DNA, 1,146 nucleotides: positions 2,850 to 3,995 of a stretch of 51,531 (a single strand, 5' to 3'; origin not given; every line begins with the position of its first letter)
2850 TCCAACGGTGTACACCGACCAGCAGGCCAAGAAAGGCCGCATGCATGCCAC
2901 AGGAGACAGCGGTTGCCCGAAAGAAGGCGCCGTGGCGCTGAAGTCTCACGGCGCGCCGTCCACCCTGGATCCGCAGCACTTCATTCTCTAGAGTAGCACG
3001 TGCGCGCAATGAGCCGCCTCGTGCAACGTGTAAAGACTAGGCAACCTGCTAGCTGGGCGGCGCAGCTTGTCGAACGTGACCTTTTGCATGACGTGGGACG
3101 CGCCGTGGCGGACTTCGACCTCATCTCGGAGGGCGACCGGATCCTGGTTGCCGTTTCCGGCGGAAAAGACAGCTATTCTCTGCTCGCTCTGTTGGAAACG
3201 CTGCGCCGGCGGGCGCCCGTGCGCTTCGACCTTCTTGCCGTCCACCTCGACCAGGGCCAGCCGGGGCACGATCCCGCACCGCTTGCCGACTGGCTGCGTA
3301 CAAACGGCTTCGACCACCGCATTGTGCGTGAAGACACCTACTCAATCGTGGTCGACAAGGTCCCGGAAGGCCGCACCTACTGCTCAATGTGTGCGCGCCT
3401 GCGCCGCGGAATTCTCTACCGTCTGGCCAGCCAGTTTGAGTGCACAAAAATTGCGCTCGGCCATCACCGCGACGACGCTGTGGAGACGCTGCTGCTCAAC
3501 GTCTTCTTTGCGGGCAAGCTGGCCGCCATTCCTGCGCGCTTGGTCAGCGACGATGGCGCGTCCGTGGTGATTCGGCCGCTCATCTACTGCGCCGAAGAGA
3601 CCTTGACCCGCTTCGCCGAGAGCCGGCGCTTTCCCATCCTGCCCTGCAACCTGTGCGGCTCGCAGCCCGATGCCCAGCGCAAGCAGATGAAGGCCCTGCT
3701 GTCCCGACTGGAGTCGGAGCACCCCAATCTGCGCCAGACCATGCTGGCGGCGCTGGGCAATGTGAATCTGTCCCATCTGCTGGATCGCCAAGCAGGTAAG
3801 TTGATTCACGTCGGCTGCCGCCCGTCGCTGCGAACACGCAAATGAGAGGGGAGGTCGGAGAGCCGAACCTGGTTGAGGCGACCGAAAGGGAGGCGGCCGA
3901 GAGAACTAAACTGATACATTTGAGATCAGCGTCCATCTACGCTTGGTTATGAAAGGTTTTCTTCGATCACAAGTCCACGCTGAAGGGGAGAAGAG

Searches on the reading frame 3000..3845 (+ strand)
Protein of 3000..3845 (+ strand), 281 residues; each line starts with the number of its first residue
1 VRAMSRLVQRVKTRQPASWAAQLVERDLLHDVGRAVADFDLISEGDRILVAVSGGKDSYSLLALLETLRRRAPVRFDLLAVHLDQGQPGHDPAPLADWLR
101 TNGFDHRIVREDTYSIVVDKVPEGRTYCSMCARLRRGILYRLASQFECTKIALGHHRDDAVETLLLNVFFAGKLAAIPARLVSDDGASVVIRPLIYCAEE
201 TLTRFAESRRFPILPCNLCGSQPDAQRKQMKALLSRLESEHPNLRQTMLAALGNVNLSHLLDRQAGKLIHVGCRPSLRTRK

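Call 68: search_protein_families(library=pfam, proteins=[window:3000-3845:+], max_evalue=0.00001)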
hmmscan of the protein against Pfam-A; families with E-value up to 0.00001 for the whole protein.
window:3000-3845:+ (281 aa): 1 family
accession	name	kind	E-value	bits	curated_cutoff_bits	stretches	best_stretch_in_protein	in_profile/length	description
PF01171.26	ATP_bind_3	-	3.8e-15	56.5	27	1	48-210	2-160/182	PP-loop family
